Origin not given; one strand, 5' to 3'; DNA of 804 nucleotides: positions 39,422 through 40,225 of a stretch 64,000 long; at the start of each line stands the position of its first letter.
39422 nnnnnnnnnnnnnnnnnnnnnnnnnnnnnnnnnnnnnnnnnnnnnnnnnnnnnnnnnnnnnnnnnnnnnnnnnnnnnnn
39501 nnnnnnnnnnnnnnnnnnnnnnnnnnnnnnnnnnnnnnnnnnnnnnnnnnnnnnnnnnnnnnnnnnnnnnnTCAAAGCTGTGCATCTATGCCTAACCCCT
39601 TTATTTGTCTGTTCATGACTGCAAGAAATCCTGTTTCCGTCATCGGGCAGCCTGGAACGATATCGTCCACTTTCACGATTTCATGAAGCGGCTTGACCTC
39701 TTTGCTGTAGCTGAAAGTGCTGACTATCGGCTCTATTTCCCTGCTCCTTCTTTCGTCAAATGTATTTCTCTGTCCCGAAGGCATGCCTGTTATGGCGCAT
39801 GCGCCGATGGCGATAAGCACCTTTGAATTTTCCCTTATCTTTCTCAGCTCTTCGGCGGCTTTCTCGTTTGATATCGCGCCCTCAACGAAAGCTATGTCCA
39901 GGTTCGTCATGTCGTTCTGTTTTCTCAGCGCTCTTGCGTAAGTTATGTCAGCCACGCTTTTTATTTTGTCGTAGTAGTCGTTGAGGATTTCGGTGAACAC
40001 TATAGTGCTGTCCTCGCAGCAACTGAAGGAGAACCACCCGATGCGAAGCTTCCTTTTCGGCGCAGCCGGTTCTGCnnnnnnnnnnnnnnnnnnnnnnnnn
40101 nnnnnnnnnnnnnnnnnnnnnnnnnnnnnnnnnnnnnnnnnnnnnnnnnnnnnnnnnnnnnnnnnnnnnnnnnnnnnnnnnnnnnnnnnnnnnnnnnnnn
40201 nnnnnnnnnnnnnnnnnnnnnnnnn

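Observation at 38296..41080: Two-gene [NiFe]-hydrogenase whose small subunit is fused to an NADPH-site-less thioredoxin-reductase-like flavoprotein: candidate H2-dependent disulfide/thioredoxin reductase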

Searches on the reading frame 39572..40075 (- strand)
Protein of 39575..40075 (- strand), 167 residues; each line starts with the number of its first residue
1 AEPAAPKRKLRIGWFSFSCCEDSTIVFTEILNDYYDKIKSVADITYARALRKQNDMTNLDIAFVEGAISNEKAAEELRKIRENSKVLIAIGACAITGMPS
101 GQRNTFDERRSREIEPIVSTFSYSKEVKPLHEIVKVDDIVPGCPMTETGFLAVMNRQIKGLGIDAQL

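Call 14: search_solved_structures(query=window:39575-40075:-, max_evalue=0.01, show_alignments=3)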
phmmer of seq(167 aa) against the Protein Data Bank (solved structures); distinct sequences matched with E-value up to 0.01: 12.
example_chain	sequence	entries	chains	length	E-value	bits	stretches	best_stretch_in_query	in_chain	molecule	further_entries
9e15_A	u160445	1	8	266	8.9e-16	61.3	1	9-155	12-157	Sulfhydrogenase 1 subunit delta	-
9nez_A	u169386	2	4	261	1e-15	61.1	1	9-155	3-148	Sulfhydrogenase 1 subunit delta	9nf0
9e1j_A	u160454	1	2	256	1.2e-15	60.9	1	9-155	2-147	Sulfhydrogenase 1 subunit delta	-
5xf9_C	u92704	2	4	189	6.2e-15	58.6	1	3-147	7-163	NAD-reducing hydrogenase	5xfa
3zfs_B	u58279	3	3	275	2.7e-12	50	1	6-146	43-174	F420-REDUCING HYDROGENASE, SUBUNIT GAMMA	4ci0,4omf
9sw2_E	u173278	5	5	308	1.2e-11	47.9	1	9-160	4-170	F420-non-reducing hydrogenase subunit G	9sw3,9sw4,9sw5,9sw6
9sfi_I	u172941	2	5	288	8.4e-11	45.1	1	9-145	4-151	F420-non-reducing hydrogenase small subunit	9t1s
5odc_E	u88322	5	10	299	3.3e-10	43.2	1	48-154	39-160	Methyl-viologen reducing hydrogenase subunit G | Methyl-viologen reducing hydrogenase, subunit G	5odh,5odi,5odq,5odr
6qii_G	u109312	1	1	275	1.1e-08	38.3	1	8-146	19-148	Coenzyme F420 hydrogenase subunit gamma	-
6qgr_G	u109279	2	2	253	1.7e-08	37.7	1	9-146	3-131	Coenzyme F420 hydrogenase subunit gamma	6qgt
7t2r_E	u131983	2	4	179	7.6e-08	35.5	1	9-146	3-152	NiFe hydrogenase small subunit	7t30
9r51_C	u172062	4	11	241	4.9e-07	32.9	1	53-154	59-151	F420-reducing [NiFe]-hydrogenase from Methanothermococcus thermolithotrophicus subunit gam | F420-reducing [NiFe]-hydrogenase from Methanothermococcus thermolit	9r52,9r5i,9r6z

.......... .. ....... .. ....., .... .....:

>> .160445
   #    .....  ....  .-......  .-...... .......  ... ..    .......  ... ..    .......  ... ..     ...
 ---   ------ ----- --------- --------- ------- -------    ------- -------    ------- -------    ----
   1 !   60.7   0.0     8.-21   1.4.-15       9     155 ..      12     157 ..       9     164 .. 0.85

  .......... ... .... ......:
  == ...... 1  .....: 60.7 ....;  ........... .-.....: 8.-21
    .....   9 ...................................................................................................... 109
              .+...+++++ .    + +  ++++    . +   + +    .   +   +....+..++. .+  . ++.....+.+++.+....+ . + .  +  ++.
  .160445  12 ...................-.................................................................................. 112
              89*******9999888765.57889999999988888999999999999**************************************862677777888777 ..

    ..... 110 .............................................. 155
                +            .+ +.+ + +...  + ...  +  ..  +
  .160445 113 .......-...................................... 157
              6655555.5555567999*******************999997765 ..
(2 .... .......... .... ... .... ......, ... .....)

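Call 34: find_homologous_proteins(query=window:39575-40057:-, max_evalue=0.00001)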
Query seq(161 aa) (161 aa): 943 proteins with E <= 0.00001 among 1011 candidates; the best 120 are listed.
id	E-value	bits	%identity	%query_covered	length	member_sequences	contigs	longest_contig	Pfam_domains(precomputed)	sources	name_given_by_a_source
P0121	4.0e-76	272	75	100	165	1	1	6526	PF01058.30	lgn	-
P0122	7.3e-73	261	73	100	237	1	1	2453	PF01058.30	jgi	jgi:NAD-reducing hydrogenase small subunit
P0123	1.4e-72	260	73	99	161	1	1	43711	PF01058.30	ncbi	-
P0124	2.2e-72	260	75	98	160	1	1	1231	PF01058.30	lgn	-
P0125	1.2e-71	257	72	100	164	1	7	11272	PF01058.30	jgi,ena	-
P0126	6.1e-68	245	67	99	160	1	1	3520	PF01058.30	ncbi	-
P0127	2.1e-67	244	69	99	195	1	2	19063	PF01058.30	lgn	-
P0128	2.4e-66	240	73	92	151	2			PF01058.30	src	-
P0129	4.2e-66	239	66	99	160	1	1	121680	PF01058.30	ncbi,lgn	-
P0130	3.9e-63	230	64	99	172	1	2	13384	PF01058.30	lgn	-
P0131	4.0e-63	230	64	98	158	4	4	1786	PF01058.30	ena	-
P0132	1.3e-61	225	65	93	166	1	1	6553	PF01058.30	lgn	-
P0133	1.1e-60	222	61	97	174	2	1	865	PF01058.30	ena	-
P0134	2.5e-60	221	66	99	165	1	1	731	PF01058.30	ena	-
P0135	4.8e-58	213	64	99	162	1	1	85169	PF01058.30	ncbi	-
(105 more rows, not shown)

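Call 63: search_protein_representatives(protein=window:39572-40054:-)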
Query: 160 residues. Proteins with E-value up to 0.001 (for the whole library): 826; up to 1e-10: 159; up to 1e-30: 12. The best 150 are listed.
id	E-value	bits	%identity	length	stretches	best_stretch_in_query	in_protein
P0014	1.5e-67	242.4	65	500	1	1-160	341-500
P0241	5.0e-46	172.5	51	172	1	2-155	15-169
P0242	7.7e-45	168.6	46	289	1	2-156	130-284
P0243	1.6e-42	161.1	49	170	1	1-152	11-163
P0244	3.9e-40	153.3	46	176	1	2-153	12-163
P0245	9.3e-40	152.1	48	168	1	1-156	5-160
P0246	5.5e-38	146.4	46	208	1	1-156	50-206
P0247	9.8e-36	139.1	44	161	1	1-156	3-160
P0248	7.7e-34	132.9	55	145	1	1-112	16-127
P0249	1.2e-32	129.0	41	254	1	1-151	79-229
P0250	2.4e-32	128.1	41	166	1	1-156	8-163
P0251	9.1e-31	123.0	43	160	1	1-148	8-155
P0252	1.2e-30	122.6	62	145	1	1-91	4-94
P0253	1.5e-30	122.2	53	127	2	70-154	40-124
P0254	3.1e-30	121.2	40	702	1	2-153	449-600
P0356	4.3e-12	62.4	33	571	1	2-151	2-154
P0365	1.2e-11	60.9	30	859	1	4-150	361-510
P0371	1.8e-11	60.3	27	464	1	5-152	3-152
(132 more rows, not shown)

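Call 64: search_protein_families(library=pfam, proteins=[P0254, P0242, P0249, P0365, P0356, P0371, P0246], max_evalue=0.001)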
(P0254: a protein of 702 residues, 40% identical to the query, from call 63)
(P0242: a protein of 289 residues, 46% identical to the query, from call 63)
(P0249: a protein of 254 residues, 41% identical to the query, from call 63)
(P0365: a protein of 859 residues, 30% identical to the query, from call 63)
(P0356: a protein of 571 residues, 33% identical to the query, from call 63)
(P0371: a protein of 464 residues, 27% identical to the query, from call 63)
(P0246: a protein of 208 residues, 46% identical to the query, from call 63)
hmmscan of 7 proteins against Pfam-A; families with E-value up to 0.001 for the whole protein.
P0254 (702 aa): 3 families
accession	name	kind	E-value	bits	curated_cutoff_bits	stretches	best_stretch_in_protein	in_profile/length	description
PF01512.22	Complex1_51K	-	9.2e-33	113.7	31.2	1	9-169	1-149/150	Nuo51 FMN-binding domain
PF01058.29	Oxidored_q6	-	7.9e-16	58.4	27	1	489-596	30-127/128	NADH ubiquinone oxidoreductase, 20 Kd subunit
PF10589.14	NADH_4Fe-4S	-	8.8e-14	51.6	23.5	1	263-333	2-77/85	NADH-ubiquinone oxidoreductase-F iron-sulfur binding region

P0242 (289 aa): 1 family
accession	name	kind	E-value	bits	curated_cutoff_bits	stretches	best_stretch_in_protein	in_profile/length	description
PF01058.29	Oxidored_q6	-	1.6e-19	70.4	27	1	153-276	12-126/128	NADH ubiquinone oxidoreductase, 20 Kd subunit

P0249 (254 aa): 1 family
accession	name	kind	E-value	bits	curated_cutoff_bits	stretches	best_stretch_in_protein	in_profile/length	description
PF01058.29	Oxidored_q6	-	8.4e-20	71.2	27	1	91-224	1-124/128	NADH ubiquinone oxidoreductase, 20 Kd subunit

P0365 (859 aa): 15 families
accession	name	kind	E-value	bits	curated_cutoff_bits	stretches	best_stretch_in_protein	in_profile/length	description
PF00072.30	Response_reg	-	1.5e-29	102.8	30.2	1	7-116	1-110/111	Response regulator receiver domain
PF02518.31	HATPase_c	-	3.4e-25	89.1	26.4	1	244-355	1-110/111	Histidine kinase-, DNA gyrase B-, and HSP90-like ATPase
PF01058.29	Oxidored_q6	-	4.6e-24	85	27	1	370-509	1-127/128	NADH ubiquinone oxidoreductase, 20 Kd subunit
PF12838.12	Fer4_7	-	4.3e-08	33.9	27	2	544-602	1-52/52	4Fe-4S dicluster domain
PF13237.11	Fer4_10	-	1.1e-07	32.1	25.5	1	582-614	3-28/53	4Fe-4S dicluster domain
PF12837.12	Fer4_6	-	2e-07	31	25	1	581-603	2-24/24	4Fe-4S binding domain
PF00037.32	Fer4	-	2.7e-07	30.6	21.1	1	583-603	3-23/24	4Fe-4S binding domain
PF13183.11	Fer4_8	-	2.8e-07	31.4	27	0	586-610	3-27/68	4Fe-4S dicluster domain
PF13534.11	Fer4_17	-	3.3e-06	28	22.2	0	587-600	45-58/61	4Fe-4S dicluster domain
PF12797.12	Fer4_2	-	3.5e-06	27.1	24.5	0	583-600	5-22/22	4Fe-4S binding domain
PF13484.11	Fer4_16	-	5.3e-06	27.6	30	0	588-611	2-25/66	4Fe-4S double cluster binding domain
PF13187.11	Fer4_9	-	1.1e-05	25.7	27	1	544-602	1-51/52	4Fe-4S dicluster domain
PF13589.12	HATPase_c_3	-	4.7e-05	23.9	25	1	250-325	4-82/137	Histidine kinase-, DNA gyrase B-, and HSP90-like ATPase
PF22117.2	Fer4_Nqo3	-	0.00049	20.7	27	0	537-603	3-66/67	NADH-quinone oxidoreductase subunit 3, ferredoxin-like domain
PF14697.11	Fer4_21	-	0.00051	20.6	35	0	541-602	4-56/59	4Fe-4S dicluster domain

P0356 (571 aa): 13 families
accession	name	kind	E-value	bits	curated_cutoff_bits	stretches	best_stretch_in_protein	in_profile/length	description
PF01058.29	Oxidored_q6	-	8.4e-26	90.6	27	1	13-151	1-126/128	NADH ubiquinone oxidoreductase, 20 Kd subunit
PF02906.19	Fe_hyd_lg_C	-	5.7e-22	79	22.1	1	290-525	24-245/245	Iron only hydrogenase large subunit, C-terminal domain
PF12837.12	Fer4_6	-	1.4e-09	37.9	25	1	227-246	5-24/24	4Fe-4S binding domain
PF00037.32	Fer4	-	1e-08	35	21.1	1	227-246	4-23/24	4Fe-4S binding domain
PF13237.11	Fer4_10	-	6.3e-08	32.9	25.5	1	225-251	3-22/53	4Fe-4S dicluster domain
PF12838.12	Fer4_7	-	9.9e-08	32.8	27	1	187-245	1-52/52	4Fe-4S dicluster domain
PF12797.12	Fer4_2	-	3.8e-07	30.1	24.5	1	226-243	5-22/22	4Fe-4S binding domain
PF13187.11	Fer4_9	-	6.7e-07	29.7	27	1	187-245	1-51/52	4Fe-4S dicluster domain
PF22117.2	Fer4_Nqo3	-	9.1e-07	29.4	27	1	180-246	3-66/67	NADH-quinone oxidoreductase subunit 3, ferredoxin-like domain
PF13484.11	Fer4_16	-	5.3e-06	27.6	30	1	230-255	1-27/66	4Fe-4S double cluster binding domain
PF13534.11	Fer4_17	-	5.9e-05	24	22.2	0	229-244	44-59/61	4Fe-4S dicluster domain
PF14697.11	Fer4_21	-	0.00011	22.7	35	1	184-243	4-53/59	4Fe-4S dicluster domain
PF13183.11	Fer4_8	-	0.00092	20.1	27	0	229-245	3-19/68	4Fe-4S dicluster domain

P0371 (464 aa): 13 families
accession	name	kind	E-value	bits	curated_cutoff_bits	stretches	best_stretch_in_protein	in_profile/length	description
PF01058.29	Oxidored_q6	-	8.8e-26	90.6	27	1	11-149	1-127/128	NADH ubiquinone oxidoreductase, 20 Kd subunit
PF12838.12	Fer4_7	-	4.1e-08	34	27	1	184-240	1-52/52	4Fe-4S dicluster domain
PF00037.32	Fer4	-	1.2e-07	31.6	21.1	1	222-242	4-24/24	4Fe-4S binding domain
PF12837.12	Fer4_6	-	2.5e-07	30.8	25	1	221-241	4-24/24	4Fe-4S binding domain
PF02906.19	Fe_hyd_lg_C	-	7e-07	29.6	22.1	0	400-438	207-245/245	Iron only hydrogenase large subunit, C-terminal domain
PF13237.11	Fer4_10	-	1.1e-06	28.9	25.5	0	221-245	4-30/53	4Fe-4S dicluster domain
PF13187.11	Fer4_9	-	1.5e-06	28.5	27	1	184-240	1-51/52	4Fe-4S dicluster domain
PF14697.11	Fer4_21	-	2e-06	28.3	35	1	180-240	3-56/59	4Fe-4S dicluster domain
PF13484.11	Fer4_16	-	1e-05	26.7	30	0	226-250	2-26/66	4Fe-4S double cluster binding domain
PF13459.11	Fer4_15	-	1.3e-05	26.2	22.4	0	178-200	1-23/66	4Fe-4S single cluster domain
PF12797.12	Fer4_2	-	5.3e-05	23.4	24.5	0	221-238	5-22/22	4Fe-4S binding domain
PF13183.11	Fer4_8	-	7.8e-05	23.6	27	1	183-239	3-67/68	4Fe-4S dicluster domain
PF17179.9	Fer4_22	-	0.00014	23.1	27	0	220-238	75-93/95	4Fe-4S dicluster domain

P0246 (208 aa): 1 family
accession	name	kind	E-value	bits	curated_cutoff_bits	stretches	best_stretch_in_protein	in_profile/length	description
PF01058.29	Oxidored_q6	-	2.1e-23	82.9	27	1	62-198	1-126/128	NADH ubiquinone oxidoreductase, 20 Kd subunit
